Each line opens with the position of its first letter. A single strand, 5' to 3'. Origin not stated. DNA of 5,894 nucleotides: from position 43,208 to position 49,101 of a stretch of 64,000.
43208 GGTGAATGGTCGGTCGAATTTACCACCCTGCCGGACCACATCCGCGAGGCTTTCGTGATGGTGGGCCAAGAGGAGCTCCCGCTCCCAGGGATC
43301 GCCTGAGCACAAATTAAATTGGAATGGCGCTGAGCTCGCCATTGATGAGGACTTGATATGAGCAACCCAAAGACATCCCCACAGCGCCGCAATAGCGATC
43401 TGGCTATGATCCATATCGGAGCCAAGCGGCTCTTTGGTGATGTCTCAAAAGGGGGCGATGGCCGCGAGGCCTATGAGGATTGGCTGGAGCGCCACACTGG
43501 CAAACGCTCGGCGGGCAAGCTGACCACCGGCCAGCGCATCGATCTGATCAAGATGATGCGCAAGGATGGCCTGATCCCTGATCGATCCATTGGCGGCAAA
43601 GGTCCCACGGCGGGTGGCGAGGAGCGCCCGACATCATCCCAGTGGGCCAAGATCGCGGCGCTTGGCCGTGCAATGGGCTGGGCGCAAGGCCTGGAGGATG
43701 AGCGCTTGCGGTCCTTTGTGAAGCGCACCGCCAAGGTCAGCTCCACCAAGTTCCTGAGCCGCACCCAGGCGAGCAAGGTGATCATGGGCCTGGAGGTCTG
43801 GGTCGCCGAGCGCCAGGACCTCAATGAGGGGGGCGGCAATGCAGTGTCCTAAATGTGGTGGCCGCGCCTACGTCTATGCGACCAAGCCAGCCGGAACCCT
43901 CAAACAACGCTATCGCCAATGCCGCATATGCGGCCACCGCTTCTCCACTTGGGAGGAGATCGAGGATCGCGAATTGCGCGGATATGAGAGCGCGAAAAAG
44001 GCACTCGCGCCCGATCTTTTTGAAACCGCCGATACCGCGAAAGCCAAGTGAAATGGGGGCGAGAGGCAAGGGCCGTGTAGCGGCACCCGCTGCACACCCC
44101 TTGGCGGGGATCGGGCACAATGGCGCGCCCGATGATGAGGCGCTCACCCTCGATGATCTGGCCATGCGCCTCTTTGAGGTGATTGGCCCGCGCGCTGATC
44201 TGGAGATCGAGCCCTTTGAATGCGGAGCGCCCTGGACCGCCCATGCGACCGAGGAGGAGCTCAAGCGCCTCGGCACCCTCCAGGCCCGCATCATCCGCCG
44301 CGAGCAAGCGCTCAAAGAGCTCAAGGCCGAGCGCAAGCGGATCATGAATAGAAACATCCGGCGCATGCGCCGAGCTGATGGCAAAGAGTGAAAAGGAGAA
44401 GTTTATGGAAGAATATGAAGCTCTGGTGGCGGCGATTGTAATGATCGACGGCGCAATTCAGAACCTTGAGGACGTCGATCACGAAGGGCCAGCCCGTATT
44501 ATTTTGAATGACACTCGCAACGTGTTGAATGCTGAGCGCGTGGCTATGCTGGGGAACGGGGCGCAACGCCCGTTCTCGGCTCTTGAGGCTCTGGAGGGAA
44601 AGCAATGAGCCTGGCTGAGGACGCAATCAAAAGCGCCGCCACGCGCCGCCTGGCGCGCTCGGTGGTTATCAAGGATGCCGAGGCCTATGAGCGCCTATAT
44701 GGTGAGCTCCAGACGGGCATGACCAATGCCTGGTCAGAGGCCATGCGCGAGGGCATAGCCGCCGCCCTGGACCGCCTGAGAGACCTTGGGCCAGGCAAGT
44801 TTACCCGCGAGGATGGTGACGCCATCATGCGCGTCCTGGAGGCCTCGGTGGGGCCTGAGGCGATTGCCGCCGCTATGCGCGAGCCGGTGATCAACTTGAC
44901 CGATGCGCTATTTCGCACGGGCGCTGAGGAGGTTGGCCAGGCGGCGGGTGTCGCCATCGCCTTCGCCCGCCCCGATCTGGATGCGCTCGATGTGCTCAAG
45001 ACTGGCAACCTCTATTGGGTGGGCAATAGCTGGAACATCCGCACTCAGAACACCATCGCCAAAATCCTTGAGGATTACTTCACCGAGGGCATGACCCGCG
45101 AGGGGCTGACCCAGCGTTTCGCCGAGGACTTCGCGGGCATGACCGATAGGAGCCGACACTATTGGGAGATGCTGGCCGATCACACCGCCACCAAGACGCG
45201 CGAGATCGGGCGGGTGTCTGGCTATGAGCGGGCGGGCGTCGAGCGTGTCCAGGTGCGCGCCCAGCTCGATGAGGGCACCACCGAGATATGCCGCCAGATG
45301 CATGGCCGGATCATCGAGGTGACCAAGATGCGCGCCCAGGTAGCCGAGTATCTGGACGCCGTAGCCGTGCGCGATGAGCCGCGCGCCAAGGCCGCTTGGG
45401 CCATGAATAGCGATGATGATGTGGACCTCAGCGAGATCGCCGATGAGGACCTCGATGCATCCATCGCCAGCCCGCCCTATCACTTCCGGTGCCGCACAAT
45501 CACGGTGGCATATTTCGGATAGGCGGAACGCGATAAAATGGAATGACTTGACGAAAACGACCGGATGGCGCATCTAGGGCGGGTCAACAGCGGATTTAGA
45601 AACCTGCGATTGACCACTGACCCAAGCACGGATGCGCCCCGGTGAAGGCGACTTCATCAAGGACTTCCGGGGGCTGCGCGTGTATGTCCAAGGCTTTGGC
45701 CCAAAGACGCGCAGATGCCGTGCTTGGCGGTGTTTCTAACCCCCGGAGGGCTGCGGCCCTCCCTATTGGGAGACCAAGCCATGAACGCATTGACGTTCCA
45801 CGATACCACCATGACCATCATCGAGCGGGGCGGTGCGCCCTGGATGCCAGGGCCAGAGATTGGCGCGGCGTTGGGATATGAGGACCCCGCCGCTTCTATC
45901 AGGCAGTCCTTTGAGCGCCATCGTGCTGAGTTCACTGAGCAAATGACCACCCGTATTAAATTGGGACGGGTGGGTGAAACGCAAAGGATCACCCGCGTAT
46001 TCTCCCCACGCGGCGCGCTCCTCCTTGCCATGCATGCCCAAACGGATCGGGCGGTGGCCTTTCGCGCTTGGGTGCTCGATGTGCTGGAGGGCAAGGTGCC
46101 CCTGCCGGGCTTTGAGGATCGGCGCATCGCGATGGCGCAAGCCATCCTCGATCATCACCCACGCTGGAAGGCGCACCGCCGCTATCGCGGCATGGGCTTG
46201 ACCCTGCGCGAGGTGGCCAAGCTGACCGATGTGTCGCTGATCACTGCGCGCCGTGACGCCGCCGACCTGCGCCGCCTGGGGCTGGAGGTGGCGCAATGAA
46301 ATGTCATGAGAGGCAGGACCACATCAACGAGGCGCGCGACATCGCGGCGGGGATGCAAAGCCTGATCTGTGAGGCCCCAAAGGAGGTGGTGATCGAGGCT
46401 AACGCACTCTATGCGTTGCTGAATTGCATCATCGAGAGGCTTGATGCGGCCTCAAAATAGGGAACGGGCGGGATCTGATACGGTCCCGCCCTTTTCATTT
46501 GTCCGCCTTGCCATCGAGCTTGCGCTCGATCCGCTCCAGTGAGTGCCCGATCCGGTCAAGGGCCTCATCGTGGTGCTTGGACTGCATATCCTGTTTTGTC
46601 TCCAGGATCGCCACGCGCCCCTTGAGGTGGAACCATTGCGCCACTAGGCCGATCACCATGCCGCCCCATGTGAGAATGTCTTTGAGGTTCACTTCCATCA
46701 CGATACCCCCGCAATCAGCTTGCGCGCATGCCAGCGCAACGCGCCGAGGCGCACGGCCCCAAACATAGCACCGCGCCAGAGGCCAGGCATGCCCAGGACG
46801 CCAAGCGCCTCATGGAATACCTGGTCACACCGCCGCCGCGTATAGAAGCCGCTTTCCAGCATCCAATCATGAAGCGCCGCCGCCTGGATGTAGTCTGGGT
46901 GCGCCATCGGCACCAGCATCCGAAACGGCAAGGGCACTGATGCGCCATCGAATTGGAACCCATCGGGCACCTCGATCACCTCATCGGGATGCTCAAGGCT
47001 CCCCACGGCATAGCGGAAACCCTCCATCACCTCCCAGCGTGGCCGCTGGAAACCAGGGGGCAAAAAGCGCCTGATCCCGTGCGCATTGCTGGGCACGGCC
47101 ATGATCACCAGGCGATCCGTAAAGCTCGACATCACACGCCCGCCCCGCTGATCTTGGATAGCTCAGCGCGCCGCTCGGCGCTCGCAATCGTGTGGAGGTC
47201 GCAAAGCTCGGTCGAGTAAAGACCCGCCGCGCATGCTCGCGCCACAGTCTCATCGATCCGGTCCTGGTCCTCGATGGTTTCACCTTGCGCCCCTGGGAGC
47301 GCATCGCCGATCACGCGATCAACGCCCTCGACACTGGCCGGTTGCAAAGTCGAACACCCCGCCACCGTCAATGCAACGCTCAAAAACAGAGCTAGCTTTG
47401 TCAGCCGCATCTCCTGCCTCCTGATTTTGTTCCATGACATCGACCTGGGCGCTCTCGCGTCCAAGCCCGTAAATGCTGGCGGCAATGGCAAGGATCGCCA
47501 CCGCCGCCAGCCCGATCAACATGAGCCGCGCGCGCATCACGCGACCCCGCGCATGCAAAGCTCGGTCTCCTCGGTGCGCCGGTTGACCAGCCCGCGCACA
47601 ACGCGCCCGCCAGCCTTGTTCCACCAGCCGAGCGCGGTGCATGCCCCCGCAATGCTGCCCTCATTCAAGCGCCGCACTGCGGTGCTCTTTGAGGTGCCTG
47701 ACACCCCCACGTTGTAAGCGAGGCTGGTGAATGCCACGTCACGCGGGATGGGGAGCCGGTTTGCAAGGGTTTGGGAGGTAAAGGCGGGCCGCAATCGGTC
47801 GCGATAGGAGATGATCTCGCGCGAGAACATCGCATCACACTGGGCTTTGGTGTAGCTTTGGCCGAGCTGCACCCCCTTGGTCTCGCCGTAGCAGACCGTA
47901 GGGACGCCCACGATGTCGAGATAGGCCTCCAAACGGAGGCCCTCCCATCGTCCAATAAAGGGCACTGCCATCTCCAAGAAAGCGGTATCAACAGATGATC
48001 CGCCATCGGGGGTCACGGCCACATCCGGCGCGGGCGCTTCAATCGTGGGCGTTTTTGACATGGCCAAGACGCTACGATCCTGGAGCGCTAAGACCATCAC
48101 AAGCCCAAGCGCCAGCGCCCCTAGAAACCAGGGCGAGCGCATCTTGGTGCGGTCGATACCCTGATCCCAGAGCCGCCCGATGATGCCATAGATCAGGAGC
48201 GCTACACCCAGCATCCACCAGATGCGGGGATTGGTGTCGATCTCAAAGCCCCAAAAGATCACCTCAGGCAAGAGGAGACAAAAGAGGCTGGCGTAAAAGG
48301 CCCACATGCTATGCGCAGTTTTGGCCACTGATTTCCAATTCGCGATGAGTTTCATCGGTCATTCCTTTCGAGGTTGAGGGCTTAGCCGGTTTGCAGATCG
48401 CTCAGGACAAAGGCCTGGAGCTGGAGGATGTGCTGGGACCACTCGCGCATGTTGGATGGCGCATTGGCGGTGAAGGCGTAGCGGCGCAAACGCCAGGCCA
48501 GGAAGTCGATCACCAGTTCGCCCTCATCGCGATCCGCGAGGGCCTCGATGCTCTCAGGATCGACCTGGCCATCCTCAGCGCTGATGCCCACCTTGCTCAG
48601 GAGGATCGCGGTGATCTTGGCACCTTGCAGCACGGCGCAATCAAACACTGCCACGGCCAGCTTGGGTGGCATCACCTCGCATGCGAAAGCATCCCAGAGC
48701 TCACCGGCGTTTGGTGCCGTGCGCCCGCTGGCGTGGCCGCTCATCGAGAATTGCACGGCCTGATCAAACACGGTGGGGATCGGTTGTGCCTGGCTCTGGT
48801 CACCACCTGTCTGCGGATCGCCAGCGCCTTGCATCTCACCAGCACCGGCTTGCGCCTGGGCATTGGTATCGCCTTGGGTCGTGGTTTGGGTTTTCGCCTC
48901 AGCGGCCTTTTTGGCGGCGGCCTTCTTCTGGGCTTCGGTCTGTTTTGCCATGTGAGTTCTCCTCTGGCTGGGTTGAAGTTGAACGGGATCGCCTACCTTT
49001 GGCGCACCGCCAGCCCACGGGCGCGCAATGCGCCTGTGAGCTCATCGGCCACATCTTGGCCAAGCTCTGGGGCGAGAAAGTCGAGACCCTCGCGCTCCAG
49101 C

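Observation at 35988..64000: Mosaic prophage: Mu-type transposition arm joined to a P2/PBSX-type packaging, head and contractile-tail arm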

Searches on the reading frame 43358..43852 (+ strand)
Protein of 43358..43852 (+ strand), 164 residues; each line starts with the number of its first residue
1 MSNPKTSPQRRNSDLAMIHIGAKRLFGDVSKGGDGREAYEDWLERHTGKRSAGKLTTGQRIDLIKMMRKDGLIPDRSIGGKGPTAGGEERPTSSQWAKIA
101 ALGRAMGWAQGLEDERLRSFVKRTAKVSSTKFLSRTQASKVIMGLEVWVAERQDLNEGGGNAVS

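Call 4: search_protein_families(library=pfam, proteins=[window:43358-43852:+], max_evalue=0.01)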
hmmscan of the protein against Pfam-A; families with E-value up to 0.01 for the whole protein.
window:43358-43852:+ (164 aa): 1 family
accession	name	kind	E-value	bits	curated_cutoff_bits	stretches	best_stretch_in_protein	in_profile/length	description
PF06252.17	GemA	-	4.7e-20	73.1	27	1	37-149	4-117/119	Bacteriophage Mu, GemA protein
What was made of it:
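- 43358..43852 (+): GemA. PF06252 4.7e-20 (call 4)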

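Call 58: search_protein_families(library=phrogs, proteins=[window:43358-43852:+], max_evalue=0.01)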
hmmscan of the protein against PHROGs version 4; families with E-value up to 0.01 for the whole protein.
window:43358-43852:+ (164 aa): 1 family
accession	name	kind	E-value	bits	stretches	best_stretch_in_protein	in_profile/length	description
phrog_286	-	unknown function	4.3e-26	93.1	1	6-154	4-147/186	-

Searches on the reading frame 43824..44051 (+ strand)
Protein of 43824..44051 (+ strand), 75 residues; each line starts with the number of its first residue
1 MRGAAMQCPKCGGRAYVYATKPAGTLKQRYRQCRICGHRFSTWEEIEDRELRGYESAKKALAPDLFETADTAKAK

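Call 84: search_protein_families(library=pfam, proteins=[window:43824-44051:+], max_evalue=0.01)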
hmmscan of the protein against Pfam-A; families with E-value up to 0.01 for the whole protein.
window:43824-44051:+ (75 aa): 12 families
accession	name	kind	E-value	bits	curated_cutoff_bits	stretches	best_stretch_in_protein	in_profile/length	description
PF04606.18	Ogr_Delta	-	1.4e-08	34.9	26.3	1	8-48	2-45/47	Ogr/Delta-like zinc finger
PF22811.2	Zn_ribbon_NrdR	-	2.8e-06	27.6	27.2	1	6-44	1-42/42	Transcriptional repressor NrdR-like, N-terminal domain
PF09723.15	Zn_ribbon_8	-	0.00024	21.5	34.4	0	32-50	7-25/41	Zinc ribbon domain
PF12760.12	Zn_ribbon_IS1595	-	0.0016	18.8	25.4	1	4-38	17-45/46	Transposase zinc-ribbon domain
PF08271.17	Zn_Ribbon_TF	-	0.0024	17.8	29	0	6-17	1-12/43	TFIIB zinc-binding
PF01096.23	Zn_ribbon_TFIIS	-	0.0041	17.4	21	0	7-40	2-38/39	Transcription factor S-II (TFIIS)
PF00096.32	zf-C2H2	-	0.0046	17.8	25.2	0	32-45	2-15/23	Zinc finger, C2H2 type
PF13894.12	zf-C2H2_4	-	0.0051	17.9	27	0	32-46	2-16/24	C2H2-type zinc finger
PF23549.1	Zn_ribbon_GRF_2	-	0.0052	17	27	1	6-44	2-42/45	GRF-like zinc ribbon domain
PF24859.1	FdhE_central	-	0.0059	17.1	27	1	8-39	2-34/39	FdhE, central domain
PF00684.25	DnaJ_CXXCXGXG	-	0.0087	16.7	32.7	0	6-39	16-50/65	DnaJ central domain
PF14354.12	Lar_restr_allev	-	0.0093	16.6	28.6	0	7-52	5-45/58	Restriction alleviation protein Lar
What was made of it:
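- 43824..44051 (+): Ogr/Delta-type zinc-finger protein, the presumed late-gene activator (P2-type, taking the place of Mu Mor/C). PF04606 at 34.9 bits against a cut-off of 26.3 (call 84).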

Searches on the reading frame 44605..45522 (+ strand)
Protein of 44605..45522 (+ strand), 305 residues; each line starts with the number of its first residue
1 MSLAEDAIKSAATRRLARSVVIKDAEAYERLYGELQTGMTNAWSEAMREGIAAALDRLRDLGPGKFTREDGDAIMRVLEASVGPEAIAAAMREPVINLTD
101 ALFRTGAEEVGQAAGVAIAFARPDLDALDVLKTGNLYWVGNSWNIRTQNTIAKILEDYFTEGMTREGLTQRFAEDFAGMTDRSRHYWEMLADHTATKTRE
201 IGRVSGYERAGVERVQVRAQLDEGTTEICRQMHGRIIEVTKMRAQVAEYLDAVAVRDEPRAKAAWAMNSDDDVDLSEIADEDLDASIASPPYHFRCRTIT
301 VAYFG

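Call 4: search_protein_families(library=pfam, proteins=[window:44605-45522:+], max_evalue=0.01)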
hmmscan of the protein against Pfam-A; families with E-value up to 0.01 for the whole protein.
window:44605-45522:+ (305 aa): 1 family
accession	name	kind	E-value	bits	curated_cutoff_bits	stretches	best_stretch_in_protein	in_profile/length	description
PF04233.19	Phage_Mu_F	-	2.2e-05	25.6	29.6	1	151-299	3-110/112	Phage Mu protein F like protein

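Call 8: search_protein_families(library=phrogs, proteins=[window:44605-45522:+], max_evalue=0.001)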
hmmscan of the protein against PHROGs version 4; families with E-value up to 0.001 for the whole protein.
window:44605-45522:+ (305 aa): 10 families
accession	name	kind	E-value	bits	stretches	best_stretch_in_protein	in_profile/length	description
phrog_13868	-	unknown function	6.2e-13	49.5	1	178-258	200-279/359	-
phrog_115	-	head and packaging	1.1e-11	45.6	1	110-304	164-318/665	minor head protein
phrog_9907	-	head and packaging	1.5e-09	38.5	1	107-302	59-257/421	minor head protein and DNA pilot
phrog_4728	-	head and packaging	1.6e-09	38.1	1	97-303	130-299/591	head morphogenesis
phrog_241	-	head and packaging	2.2e-09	37.9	1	140-303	146-273/679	head morphogenesis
phrog_6577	-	unknown function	1.6e-07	31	1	146-244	114-209/1066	-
phrog_18054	-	unknown function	5.3e-07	30.5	1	196-304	213-325/333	-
phrog_2841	-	head and packaging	1.3e-06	28.7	1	115-243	156-287/525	minor head protein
phrog_595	-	head and packaging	6.8e-05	23.4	1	147-304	185-298/513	head maturation protease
phrog_30193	-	unknown function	0.00073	19.5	0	208-299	185-275/360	-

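Call 65: search_protein_families(library=ncbifam, proteins=[window:44605-45522:+], max_evalue=0.01)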
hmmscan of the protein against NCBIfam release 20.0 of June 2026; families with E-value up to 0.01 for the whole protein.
window:44605-45522:+ (305 aa): 1 family
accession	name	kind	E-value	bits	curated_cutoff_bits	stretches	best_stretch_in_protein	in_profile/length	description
TIGR01641.1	phageSPP1_gp7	domain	7.8e-10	39.1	39.65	1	156-243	2-89/109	minor capsid protein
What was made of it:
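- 44605..45522 (+): MuF/SPP1 gp7-like minor head protein, encoded apart from the portal. Calls 4, 8, 65.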

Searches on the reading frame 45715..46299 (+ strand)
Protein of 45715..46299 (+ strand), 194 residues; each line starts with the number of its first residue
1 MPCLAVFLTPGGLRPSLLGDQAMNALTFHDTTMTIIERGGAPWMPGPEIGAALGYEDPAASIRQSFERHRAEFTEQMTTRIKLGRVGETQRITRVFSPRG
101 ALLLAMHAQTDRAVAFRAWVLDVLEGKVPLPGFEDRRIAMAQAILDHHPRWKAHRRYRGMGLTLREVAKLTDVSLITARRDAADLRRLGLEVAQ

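Call 4: search_protein_families(library=pfam, proteins=[window:45715-46299:+], max_evalue=0.01)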
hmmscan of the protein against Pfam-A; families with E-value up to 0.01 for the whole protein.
window:45715-46299:+ (194 aa): 1 family
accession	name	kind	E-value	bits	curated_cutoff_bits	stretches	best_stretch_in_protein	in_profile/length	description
PF02498.22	Bro-N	-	9.3e-10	39.4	25.6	1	34-123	4-93/96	BRO family, N-terminal domain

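Call 58: search_protein_families(library=phrogs, proteins=[window:45715-46299:+], max_evalue=0.01)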
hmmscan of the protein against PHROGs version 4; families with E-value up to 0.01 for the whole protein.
window:45715-46299:+ (194 aa): 11 families
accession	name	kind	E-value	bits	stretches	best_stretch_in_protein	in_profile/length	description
phrog_5060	-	transcription regulation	2.5e-28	100.6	1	23-128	7-113/224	anti-repressor Ant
phrog_2127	-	transcription regulation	4.4e-19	70.4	1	27-125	8-114/313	anti-repressor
phrog_2593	-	transcription regulation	7.1e-19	69.5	1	21-122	20-121/255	anti-repressor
phrog_245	-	transcription regulation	1.3e-15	58.7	1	25-124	43-133/319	anti-repressor Ant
phrog_9976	-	transcription regulation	5.2e-12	47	1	23-148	1-115/188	anti-repressor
phrog_463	-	transcription regulation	3.4e-06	27.7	1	26-124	8-101/250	anti-repressor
phrog_130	-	transcription regulation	2.2e-05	24.6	1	24-124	159-255/480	anti-repressor Ant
phrog_2977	-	transcription regulation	0.00037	21.3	1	20-86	61-127/150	anti-repressor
phrog_2899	-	transcription regulation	0.00064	20.4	1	21-124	5-102/263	anti-repressor Ant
phrog_2011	-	transcription regulation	0.0015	19.3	1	27-124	8-107/275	anti-repressor Ant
phrog_2379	-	transcription regulation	0.0028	18.4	0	72-115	64-106/187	anti-repressor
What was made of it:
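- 45715..46299 (+): Bro-N / anti-repressor-like gene. Bro-N 9e-10 (call 4); phrog_5060 Ant 2.5e-28 (call 58)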

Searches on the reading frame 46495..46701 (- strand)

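Call 4: search_protein_families(library=pfam, proteins=[window:46495-46701:-], max_evalue=0.01)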
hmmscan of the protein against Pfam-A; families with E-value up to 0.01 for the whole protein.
window:46495-46701:- (68 aa): 0 families

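Call 57: search_protein_families(library=phrogs, proteins=[window:46495-46701:-], max_evalue=0.01)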
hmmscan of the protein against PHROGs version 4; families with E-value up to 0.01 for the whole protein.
window:46495-46701:- (68 aa): 1 family
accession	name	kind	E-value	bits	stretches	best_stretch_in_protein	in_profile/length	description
phrog_29319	-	unknown function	0.0017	19.3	1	47-64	18-35/43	-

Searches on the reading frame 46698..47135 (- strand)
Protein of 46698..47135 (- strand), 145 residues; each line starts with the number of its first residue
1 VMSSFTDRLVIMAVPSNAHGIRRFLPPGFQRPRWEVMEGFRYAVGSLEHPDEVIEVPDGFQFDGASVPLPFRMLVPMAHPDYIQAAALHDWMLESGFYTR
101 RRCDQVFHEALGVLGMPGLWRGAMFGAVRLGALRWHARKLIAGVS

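Call 4: search_protein_families(library=pfam, proteins=[window:46698-47135:-], max_evalue=0.01)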
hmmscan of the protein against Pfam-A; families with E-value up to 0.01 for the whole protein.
window:46698-47135:- (145 aa): 1 family
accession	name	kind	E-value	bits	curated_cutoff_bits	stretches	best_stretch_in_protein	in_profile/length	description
PF07087.16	DUF1353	-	4.9e-18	65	22.5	1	34-128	1-91/91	Protein of unknown function (DUF1353)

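Call 58: search_protein_families(library=phrogs, proteins=[window:46698-47135:-], max_evalue=0.01)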
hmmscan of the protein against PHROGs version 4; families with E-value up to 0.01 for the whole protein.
window:46698-47135:- (145 aa): 1 family
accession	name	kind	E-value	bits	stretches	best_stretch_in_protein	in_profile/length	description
phrog_1158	-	tail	7.8e-25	88.7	1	31-136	21-131/205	tail assembly chaperone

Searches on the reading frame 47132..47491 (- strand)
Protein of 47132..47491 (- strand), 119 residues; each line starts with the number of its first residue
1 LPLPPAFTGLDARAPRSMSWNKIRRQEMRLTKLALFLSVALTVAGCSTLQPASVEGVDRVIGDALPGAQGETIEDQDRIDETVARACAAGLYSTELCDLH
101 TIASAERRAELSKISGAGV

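Call 4: search_protein_families(library=pfam, proteins=[window:47132-47491:-], max_evalue=0.01)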
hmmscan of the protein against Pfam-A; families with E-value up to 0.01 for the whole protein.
window:47132-47491:- (119 aa): 0 families

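Call 57: search_protein_families(library=phrogs, proteins=[window:47132-47491:-], max_evalue=0.01)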
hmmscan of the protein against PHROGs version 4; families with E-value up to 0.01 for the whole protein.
window:47132-47491:- (119 aa): 1 family
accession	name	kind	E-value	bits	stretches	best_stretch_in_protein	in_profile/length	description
phrog_19660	-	unknown function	5.4e-18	66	1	28-102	1-77/81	-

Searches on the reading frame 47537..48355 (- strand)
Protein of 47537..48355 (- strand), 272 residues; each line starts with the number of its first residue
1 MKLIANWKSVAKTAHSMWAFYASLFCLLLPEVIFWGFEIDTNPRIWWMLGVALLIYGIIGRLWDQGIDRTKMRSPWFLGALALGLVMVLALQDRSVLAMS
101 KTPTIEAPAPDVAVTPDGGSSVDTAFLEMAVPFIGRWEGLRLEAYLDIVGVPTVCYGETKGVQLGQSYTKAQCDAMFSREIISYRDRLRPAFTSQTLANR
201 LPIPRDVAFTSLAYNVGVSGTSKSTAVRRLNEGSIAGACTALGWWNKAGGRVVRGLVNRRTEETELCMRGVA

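Call 5: search_protein_families(library=pfam, proteins=[window:47537-48355:-], max_evalue=0.01)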
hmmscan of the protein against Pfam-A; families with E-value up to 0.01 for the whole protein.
window:47537-48355:- (272 aa): 2 families
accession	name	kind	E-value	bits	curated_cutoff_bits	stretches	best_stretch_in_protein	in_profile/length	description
PF00959.24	Phage_lysozyme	-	3.4e-34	118.3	22.3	1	136-263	2-125/125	Phage lysozyme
PF25612.1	DUF7940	-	5e-05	24.2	27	1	2-65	1-63/63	Family of unknown function (DUF7940)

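Call 58: search_protein_families(library=phrogs, proteins=[window:47537-48355:-], max_evalue=0.01)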
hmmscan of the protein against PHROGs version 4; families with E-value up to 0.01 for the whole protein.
window:47537-48355:- (272 aa): 7 families
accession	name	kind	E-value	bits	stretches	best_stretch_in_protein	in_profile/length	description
phrog_7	-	lysis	7.7e-48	164.2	1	118-271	546-699/873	endolysin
phrog_7910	-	lysis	2.2e-17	64.4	1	196-271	20-95/96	endolysin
phrog_10457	-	lysis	2.4e-12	47.9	1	208-267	34-93/95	endolysin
phrog_33083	-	lysis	4.8e-12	46.3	1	131-266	8-139/456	endolysin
phrog_28234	-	lysis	4.5e-07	30.2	1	149-268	101-220/372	endolysin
phrog_1356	-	lysis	0.0032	18.6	1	1-66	47-117/135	holin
phrog_3572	-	lysis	0.0037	16.8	1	132-247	269-387/653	endolysin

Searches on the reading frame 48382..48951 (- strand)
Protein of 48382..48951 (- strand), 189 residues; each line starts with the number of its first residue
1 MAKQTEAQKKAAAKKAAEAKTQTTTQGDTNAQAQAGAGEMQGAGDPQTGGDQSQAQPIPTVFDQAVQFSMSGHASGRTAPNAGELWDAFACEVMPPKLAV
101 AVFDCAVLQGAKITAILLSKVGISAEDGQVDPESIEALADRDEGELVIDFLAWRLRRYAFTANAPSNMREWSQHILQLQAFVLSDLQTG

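Call 5: search_protein_families(library=pfam, proteins=[window:48382-48951:-], max_evalue=0.01)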
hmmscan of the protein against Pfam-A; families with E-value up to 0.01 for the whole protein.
window:48382-48951:- (189 aa): 0 families

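Call 8: search_protein_families(library=phrogs, proteins=[window:48382-48951:-], max_evalue=0.001)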
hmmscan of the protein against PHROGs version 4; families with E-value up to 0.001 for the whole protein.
window:48382-48951:- (189 aa): 1 family
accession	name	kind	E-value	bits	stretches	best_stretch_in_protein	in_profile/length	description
phrog_315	-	lysis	1.4e-07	31.4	1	86-181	391-490/677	endolysin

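Call 79: search_protein_families(library=pfam, proteins=[window:48382-48951:-], max_evalue=0.01)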
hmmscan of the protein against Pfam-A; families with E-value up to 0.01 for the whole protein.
window:48382-48951:- (189 aa): 0 families
